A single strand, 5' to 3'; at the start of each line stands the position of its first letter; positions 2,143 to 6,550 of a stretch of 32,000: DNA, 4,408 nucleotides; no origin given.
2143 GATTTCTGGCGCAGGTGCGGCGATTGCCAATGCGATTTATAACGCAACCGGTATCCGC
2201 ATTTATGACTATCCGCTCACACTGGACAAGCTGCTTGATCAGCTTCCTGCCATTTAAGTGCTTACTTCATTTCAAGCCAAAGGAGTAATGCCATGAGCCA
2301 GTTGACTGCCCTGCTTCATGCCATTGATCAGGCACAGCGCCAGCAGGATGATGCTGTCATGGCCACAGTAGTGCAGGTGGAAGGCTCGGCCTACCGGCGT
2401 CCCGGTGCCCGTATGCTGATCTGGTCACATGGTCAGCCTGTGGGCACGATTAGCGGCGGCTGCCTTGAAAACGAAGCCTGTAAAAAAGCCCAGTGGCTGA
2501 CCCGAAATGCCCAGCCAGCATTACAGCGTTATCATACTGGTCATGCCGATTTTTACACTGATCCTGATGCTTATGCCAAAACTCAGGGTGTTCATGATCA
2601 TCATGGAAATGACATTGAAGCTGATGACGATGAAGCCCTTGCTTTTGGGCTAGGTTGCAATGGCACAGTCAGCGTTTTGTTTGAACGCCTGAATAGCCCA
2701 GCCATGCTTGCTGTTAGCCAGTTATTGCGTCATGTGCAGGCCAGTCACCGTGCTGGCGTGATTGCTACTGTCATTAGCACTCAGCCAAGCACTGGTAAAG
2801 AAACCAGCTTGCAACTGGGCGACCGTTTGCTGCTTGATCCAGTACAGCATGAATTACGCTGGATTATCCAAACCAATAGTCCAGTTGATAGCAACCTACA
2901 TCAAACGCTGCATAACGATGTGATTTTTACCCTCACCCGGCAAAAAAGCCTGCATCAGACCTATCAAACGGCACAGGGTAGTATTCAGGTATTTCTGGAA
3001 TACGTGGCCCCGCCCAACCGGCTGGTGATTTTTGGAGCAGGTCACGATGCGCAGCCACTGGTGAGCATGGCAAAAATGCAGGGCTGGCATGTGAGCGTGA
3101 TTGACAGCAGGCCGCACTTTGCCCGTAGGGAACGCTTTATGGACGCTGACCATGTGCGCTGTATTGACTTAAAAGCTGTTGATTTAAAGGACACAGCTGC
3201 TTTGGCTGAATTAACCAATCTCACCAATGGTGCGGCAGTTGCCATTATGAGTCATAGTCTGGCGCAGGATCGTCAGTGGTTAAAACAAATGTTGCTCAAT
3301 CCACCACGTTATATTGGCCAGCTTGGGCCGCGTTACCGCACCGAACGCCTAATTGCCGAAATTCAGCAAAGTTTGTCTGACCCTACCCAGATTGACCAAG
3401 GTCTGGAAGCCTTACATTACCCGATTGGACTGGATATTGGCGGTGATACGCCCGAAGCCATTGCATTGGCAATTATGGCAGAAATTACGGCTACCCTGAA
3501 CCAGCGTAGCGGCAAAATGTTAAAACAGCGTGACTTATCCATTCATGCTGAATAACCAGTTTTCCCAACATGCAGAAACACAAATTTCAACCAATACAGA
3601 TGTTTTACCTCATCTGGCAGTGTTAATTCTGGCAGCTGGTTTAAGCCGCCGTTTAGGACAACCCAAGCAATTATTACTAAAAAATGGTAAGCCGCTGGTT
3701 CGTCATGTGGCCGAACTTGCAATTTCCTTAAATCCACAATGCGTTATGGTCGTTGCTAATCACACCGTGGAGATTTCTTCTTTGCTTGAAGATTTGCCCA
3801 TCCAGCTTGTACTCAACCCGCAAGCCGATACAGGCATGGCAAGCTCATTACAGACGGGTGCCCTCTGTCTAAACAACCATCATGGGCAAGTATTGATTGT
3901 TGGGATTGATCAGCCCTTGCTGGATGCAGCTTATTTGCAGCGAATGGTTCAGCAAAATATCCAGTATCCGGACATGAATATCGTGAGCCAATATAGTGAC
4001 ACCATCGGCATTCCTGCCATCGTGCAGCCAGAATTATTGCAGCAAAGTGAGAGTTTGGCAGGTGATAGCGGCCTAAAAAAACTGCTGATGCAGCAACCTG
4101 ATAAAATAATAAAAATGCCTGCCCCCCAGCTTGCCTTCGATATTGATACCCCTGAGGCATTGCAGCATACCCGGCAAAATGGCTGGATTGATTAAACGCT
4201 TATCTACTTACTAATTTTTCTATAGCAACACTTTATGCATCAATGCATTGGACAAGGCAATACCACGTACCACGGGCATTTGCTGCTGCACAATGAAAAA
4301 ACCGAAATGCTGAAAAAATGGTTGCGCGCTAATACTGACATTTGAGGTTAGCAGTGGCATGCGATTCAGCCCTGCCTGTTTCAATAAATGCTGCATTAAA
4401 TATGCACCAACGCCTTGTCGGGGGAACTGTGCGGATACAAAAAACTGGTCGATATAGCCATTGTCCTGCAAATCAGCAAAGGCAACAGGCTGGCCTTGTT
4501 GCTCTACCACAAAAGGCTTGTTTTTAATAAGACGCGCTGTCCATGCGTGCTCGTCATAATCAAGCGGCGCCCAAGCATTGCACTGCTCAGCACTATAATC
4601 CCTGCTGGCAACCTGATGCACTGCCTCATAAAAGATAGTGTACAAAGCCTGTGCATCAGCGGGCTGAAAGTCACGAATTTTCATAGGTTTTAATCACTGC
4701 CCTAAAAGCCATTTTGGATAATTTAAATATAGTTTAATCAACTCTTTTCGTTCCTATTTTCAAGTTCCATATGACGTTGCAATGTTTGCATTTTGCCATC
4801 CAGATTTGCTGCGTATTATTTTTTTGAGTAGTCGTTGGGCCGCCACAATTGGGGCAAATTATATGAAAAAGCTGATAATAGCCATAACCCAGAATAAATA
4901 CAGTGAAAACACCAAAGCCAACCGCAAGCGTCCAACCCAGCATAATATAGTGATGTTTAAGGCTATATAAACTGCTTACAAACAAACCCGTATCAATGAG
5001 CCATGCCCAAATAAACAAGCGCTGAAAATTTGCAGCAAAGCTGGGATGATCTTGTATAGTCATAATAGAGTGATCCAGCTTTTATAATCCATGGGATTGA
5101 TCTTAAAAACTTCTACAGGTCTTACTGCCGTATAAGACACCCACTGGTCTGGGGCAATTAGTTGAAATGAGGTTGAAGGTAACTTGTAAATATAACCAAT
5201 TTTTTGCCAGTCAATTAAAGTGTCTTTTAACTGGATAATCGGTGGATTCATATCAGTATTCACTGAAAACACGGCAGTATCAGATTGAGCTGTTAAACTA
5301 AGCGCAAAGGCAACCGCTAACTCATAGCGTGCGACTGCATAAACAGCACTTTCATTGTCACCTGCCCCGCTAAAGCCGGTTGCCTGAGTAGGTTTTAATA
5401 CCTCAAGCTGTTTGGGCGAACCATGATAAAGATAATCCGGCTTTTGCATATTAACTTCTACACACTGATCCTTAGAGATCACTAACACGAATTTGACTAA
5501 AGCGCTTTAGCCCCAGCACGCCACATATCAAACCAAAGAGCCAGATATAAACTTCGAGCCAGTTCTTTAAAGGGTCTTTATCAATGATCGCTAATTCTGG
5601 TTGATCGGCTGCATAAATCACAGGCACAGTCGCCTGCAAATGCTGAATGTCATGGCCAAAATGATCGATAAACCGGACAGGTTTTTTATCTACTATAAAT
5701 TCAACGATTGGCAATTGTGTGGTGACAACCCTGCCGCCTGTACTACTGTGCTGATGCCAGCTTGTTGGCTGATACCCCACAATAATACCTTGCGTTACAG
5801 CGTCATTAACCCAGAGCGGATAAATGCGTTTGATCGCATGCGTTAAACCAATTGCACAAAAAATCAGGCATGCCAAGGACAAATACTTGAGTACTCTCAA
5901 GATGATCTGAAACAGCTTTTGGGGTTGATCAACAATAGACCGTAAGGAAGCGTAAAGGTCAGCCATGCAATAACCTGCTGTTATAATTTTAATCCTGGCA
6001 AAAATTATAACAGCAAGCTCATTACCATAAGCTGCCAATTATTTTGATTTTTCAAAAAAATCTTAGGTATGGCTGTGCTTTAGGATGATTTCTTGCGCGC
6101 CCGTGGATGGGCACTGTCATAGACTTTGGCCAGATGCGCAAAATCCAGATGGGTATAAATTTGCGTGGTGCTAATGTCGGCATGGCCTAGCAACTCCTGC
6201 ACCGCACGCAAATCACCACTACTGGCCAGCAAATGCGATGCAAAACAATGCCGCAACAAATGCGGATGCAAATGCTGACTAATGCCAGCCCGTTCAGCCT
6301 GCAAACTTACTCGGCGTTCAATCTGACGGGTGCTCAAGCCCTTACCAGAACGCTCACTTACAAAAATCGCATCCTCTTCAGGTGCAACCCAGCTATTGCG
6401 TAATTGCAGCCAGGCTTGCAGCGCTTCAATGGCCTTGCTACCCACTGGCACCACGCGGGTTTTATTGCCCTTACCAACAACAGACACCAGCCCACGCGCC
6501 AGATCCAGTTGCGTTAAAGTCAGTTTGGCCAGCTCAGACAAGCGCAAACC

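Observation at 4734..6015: AT-rich three-gene membrane/soluble/membrane cassette wedged between xerC and a GNAT gene: candidate undescribed system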

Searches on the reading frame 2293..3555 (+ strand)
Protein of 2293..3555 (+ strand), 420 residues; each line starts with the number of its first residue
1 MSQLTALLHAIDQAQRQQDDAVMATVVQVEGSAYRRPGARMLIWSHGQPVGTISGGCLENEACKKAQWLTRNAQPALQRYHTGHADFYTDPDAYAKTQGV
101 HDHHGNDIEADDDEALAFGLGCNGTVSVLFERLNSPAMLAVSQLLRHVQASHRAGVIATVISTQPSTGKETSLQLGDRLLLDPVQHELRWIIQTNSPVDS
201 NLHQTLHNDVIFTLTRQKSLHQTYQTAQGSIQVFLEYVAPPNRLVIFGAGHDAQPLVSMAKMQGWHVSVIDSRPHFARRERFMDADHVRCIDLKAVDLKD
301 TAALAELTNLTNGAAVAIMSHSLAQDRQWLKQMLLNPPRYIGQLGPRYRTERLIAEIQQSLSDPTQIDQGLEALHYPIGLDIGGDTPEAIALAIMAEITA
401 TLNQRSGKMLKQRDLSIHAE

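Call 3: search_protein_families(library=pfam, proteins=[window:2293-3555:+], max_evalue=1)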
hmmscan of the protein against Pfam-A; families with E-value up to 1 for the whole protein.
window:2293-3555:+ (420 aa): 3 families
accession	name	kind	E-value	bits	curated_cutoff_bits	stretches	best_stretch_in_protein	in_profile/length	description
PF13478.12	XdhC_C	-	3.6e-36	124.9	29.7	1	244-398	1-125/125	XdhC Rossmann domain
PF02625.21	XdhC_CoxI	-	2.4e-25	88.7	24.3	1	15-80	2-67/68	XdhC and CoxI family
PF01262.27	AlaDh_PNT_C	-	0.14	12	23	1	224-303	9-91/214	Alanine dehydrogenase/PNT, C-terminal domain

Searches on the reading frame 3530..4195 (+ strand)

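Call 3: search_protein_families(library=pfam, proteins=[window:3530-4195:+], max_evalue=1)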
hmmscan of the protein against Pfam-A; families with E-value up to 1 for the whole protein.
window:3530-4195:+ (221 aa): 6 families
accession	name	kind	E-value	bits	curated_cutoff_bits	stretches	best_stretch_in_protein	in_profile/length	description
PF12804.13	NTP_transf_3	-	3e-31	109.2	27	1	31-189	1-157/160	MobA-like NTP transferase domain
PF01128.25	IspD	-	0.00012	22.3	27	1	30-159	2-134/221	2-C-methyl-D-erythritol 4-phosphate cytidylyltransferase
PF02348.25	CTP_transf_3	-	0.0002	21.7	22.6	1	30-148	1-119/217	Cytidylyltransferase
PF09837.15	DUF2064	-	0.00057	20.1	25.8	1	80-142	20-84/120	Uncharacterized protein conserved in bacteria (DUF2064)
PF00483.29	NTP_transferase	-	0.0012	18.9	21.2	1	32-147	3-128/245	Nucleotidyl transferase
PF00056.29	Ldh_1_N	-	0.07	13.6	27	1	17-82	58-123/141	lactate/malate dehydrogenase, NAD binding domain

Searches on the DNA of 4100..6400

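Call 86: search_rna_families(source=window, start=4100, end=6400, threshold=evalue, max_evalue=1)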
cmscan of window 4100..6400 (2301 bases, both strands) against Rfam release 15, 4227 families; matches with E-value up to 1: 0.
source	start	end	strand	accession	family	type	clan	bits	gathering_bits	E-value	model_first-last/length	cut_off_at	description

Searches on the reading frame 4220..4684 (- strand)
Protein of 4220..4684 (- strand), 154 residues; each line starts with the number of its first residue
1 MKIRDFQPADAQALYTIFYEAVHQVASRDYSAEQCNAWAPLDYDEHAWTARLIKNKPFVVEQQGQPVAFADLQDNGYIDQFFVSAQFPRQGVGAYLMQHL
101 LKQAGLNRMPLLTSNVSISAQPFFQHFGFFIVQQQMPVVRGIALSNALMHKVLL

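Call 3: search_protein_families(library=pfam, proteins=[window:4220-4684:-], max_evalue=1)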
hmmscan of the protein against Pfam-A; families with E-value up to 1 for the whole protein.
window:4220-4684:- (154 aa): 5 families
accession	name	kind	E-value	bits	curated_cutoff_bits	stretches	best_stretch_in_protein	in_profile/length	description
PF13673.13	Acetyltransf_10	-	5.3e-15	56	23.6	1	28-142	3-119/128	Acetyltransferase (GNAT) domain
PF00583.31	Acetyltransf_1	-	3e-10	40.8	20.7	1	24-129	6-116/116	Acetyltransferase (GNAT) family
PF13508.13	Acetyltransf_7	-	8.8e-10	39.3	27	1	58-129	6-82/84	Acetyltransferase (GNAT) domain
PF14542.12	Acetyltransf_CG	-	0.014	15.9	30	1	59-104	3-53/80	GCN5-related N-acetyl-transferase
PF05301.17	Acetyltransf_16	-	0.049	13.9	27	1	78-123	104-149/173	GNAT acetyltransferase, Mec-17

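Call 80: search_protein_families(library=ncbifam, proteins=[window:4220-4684:-], max_evalue=0.001)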
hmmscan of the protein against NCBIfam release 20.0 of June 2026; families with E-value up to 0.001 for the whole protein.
window:4220-4684:- (154 aa): 4 families
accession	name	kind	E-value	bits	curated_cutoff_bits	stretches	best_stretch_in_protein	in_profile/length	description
NF007338.0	PRK09831.1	equivalog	1.3e-29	103.2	146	1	1-151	4-146/150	GNAT family N-acetyltransferase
NF007853.0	PRK10562.1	equivalog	2.6e-06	27.7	125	1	52-135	45-126/146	N-acetyltransferase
NF007807.0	PRK10514.1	equivalog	2.9e-06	27.3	134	1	2-131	4-124/147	acetyltransferase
NF040501.1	resist_ArsN2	equivalog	0.0003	20.4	125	1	66-135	36-107/133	arsenic resistance N-acetyltransferase ArsN2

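Call 82: search_protein_families(library=padloc, proteins=[window:4220-4684:-], max_evalue=0.1)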
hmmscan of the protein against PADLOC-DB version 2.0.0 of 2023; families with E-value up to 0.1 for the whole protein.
window:4220-4684:- (154 aa): 0 families

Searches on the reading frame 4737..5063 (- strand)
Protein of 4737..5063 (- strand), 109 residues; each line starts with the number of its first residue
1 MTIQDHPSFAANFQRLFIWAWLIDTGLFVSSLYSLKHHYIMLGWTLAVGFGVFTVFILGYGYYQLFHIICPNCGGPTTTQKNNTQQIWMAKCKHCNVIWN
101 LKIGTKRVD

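Call 3: search_protein_families(library=pfam, proteins=[window:4737-5063:-], max_evalue=1)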
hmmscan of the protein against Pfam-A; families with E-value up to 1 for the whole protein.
seq(109 aa): 13 families
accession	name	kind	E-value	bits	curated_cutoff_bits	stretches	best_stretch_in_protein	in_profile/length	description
PF01873.23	eIF-5_eIF-2B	-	0.0019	18.6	27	1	67-96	87-115/117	Domain found in IF2B/IF5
PF23499.1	YnfU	-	0.0066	16.8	27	1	65-99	14-48/49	YnfU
PF17915.7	zf_Rg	-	0.013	15.3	25.5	1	64-79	4-19/49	Reverse gyrase zinc finger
PF14354.12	Lar_restr_allev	-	0.019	15.7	28.6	1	70-97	6-33/58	Restriction alleviation protein Lar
PF23733.2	GRXCR1-2_C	-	0.032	14.6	26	1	67-96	9-36/47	GRXCR1/2, C-terminal domain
PF06044.18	DpnI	-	0.052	13.6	26.7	1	68-103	32-67/183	Dam-replacing family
PF11023.14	DUF2614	-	0.054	14.1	21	1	16-79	17-79/111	Zinc-ribbon containing domain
PF06906.16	DUF1272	-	0.078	13.5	25.3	1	65-76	39-50/57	Protein of unknown function (DUF1272)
PF12760.12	Zn_ribbon_IS1595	-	0.1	13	25.4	1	68-96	19-44/46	Transposase zinc-ribbon domain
PF08271.17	Zn_Ribbon_TF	-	0.29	11.2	29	1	69-79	2-12/43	TFIIB zinc-binding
PF13248.11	Zn_ribbon_3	-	0.31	11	27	1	68-76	3-11/26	zinc-ribbon domain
PF13717.11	Zn_ribbon_4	-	0.83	10.1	30.3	0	88-100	24-36/36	zinc-ribbon domain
PF09297.16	Zn_ribbon_NUD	-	0.94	9.7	24.8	0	69-96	5-28/32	NADH pyrophosphatase zinc ribbon domain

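Call 4: search_protein_families(library=padloc, proteins=[window:4737-5063:-], max_evalue=1)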
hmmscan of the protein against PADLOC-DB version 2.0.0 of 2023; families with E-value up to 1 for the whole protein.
seq(109 aa): 0 families

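Call 7: search_protein_families(library=ncbifam, proteins=[window:4737-5063:-], max_evalue=1)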
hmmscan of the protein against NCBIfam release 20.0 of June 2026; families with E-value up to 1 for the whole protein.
seq(109 aa): 10 families
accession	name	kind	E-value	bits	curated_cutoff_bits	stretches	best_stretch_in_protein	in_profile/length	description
NF047912.1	ECs_2282_CxxC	subfamily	0.00016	21.5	37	1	68-96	3-34/60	ECs_2282 family putative zinc-binding protein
NF002796.0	PRK02935.1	equivalog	0.0095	15.8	108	1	17-98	21-95/118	hypothetical protein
NF038384.1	zinc_YnfU_fam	subfamily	0.0096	15.5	36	1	65-99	14-48/52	YnfU family zinc-binding protein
NF041374.1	GDCCVxC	domain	0.023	14.9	40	1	68-100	3-35/58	GDCCVxC domain-containing (seleno)protein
TIGR03655.1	anti_R_Lar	subfamily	0.032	14.6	39.6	1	70-97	4-36/55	Lar family restriction alleviation protein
NF003067.0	PRK03988.1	equivalog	0.038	13.9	129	1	67-95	102-129/138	translation initiation factor IF-2 subunit beta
NF011482.0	PRK14892.1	equivalog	0.13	12.1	109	1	70-101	24-54/101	putative transcription elongation factor Elf1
NF008993.0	PRK12336.1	equivalog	0.2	11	243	1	67-96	99-127/203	translation initiation factor IF-2 subunit beta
NF009623.0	PRK13130.1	equivalog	0.29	11.2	68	1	62-80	13-30/56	RNA-protein complex protein Nop10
TIGR02098.1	MJ0042_CXXC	domain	0.83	9.4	20.9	0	91-100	27-36/38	MJ0042-type zinc finger domain-containing protein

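Call 8: search_protein_families(library=phrogs, proteins=[window:4737-5063:-], max_evalue=1)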
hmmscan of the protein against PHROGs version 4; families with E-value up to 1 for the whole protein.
seq(109 aa): 7 families
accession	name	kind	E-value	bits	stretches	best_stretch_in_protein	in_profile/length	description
phrog_10675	-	unknown function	0.00037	21.7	1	68-101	6-43/98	-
phrog_26465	-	unknown function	0.02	15.7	1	64-97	8-41/70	-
phrog_17723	-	unknown function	0.06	14.4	1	66-96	3-36/47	-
phrog_1305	-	DNA, RNA and nucleotide metabolism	0.1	13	1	67-105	16-65/226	DNA binding protein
phrog_7051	-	unknown function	0.11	13.2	1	70-79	14-23/37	-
phrog_1467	-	unknown function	0.42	11.1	1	68-100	166-202/226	-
phrog_17873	-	unknown function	0.55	11.6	1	66-84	12-30/69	-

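Call 48: find_homologous_proteins(query=window:4737-5063:-, max_evalue=0.01)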
Query seq(109 aa) (109 aa): 4 proteins with E <= 0.01 among 5 candidates.
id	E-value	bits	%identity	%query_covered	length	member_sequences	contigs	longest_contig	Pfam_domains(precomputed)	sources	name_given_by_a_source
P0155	4.1e-72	258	100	100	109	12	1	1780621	-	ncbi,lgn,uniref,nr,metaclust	ncbi:hypothetical protein [Alkanindiges illinoisensis]|uniref:hypothetical protein n=1 Tax=Alkanindi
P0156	3.1e-56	206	80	100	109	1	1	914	-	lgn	-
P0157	1.3e-48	182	72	100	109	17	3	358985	-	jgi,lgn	jgi:hypothetical protein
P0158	1.3e-41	159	91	69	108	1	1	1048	PF06906.17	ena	-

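Call 88: find_encoding_contigs(protein=P0157, flank=4000, max_places=4)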
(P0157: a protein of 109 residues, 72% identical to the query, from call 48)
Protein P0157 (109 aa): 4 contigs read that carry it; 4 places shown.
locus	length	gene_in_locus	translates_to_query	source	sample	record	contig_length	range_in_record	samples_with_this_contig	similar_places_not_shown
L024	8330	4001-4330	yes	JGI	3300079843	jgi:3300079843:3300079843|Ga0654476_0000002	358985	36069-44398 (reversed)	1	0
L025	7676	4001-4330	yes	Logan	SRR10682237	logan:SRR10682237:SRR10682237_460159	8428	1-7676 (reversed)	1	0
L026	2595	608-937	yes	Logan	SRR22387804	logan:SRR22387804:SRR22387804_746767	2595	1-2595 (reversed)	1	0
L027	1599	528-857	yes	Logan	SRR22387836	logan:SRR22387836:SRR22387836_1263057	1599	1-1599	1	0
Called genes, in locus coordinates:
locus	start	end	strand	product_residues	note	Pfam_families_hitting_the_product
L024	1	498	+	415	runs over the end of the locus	PF00278:Orn_DAP_Arg_deC, PF01168:Ala_racemase_N (weak), PF02784:Orn_Arg_deC_N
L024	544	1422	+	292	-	PF01678:DAP_epimerase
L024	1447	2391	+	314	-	PF02899:Phage_int_SAM_1, PF13495:Phage_int_SAM_4 (weak), PF00589:Phage_integrase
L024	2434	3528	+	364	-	-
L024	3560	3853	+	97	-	-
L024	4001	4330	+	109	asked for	-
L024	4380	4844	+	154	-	PF00583:Acetyltransf_1, PF13673:Acetyltransf_10, PF13508:Acetyltransf_7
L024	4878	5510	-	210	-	PF12804:NTP_transf_3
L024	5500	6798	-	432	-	PF02625:XdhC_CoxI, PF13478:XdhC_C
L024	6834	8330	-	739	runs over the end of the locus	PF01315:Ald_Xan_dh_C, PF02738:MoCoBD_1, PF20256:MoCoBD_2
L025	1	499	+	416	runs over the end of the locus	?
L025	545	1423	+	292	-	PF01678:DAP_epimerase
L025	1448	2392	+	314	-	PF02899:Phage_int_SAM_1, PF13495:Phage_int_SAM_4 (weak), PF00589:Phage_integrase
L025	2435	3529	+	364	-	-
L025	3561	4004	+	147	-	-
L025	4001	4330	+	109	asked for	-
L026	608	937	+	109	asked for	-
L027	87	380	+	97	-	-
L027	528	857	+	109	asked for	-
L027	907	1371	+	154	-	PF00583:Acetyltransf_1, PF13673:Acetyltransf_10, PF13508:Acetyltransf_7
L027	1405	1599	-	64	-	?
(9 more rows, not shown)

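Call 89: find_encoding_contigs(protein=P0156, flank=4000, max_places=3)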
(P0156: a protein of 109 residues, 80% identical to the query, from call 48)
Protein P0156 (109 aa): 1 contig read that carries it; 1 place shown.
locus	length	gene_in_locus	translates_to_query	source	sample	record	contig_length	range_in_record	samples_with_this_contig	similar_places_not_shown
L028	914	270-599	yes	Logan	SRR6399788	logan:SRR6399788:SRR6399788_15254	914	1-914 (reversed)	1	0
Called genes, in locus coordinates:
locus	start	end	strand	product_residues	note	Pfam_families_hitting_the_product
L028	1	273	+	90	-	?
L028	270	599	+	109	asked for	-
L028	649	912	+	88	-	?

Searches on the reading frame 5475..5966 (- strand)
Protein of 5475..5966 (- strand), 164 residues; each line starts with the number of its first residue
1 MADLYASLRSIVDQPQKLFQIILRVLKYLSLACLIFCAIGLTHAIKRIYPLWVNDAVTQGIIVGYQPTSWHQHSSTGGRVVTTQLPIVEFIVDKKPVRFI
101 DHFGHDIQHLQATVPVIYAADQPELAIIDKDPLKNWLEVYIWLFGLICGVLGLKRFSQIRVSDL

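Call 3: search_protein_families(library=pfam, proteins=[window:5475-5966:-], max_evalue=1)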
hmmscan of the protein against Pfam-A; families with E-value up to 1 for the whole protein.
seq(164 aa): 1 family
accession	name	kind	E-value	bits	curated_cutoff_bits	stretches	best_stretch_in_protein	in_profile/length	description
PF12158.14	DUF3592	-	0.0009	20.3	25.3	1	58-131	1-82/84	Domain of unknown function (DUF3592)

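Call 4: search_protein_families(library=padloc, proteins=[window:5475-5966:-], max_evalue=1)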
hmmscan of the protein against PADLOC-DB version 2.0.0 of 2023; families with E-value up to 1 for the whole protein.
seq(164 aa): 0 families

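Call 7: search_protein_families(library=ncbifam, proteins=[window:5475-5966:-], max_evalue=1)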
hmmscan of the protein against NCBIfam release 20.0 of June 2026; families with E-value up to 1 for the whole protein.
seq(164 aa): 0 families

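Call 8: search_protein_families(library=phrogs, proteins=[window:5475-5966:-], max_evalue=1)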
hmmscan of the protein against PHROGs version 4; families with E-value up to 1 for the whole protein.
seq(164 aa): 1 family
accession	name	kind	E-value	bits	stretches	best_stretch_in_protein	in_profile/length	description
phrog_10036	-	unknown function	0.29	12.2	1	91-140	5-52/74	-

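Call 49: find_homologous_proteins(query=window:5475-5966:-, max_evalue=0.01)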
Query seq(164 aa) (164 aa): 3 proteins with E <= 0.01 among 16 candidates.
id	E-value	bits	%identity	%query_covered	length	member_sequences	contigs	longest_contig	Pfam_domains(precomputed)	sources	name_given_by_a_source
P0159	1.6e-105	368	100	100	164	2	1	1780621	-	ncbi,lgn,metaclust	metaclust:status=active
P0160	6.7e-97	340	91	100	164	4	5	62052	-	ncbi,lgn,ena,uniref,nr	ncbi:DUF3592 domain-containing protein [Alkanindiges illinoisensis]|uniref:DUF3592 domain-containing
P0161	9.8e-38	147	86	47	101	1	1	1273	-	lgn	-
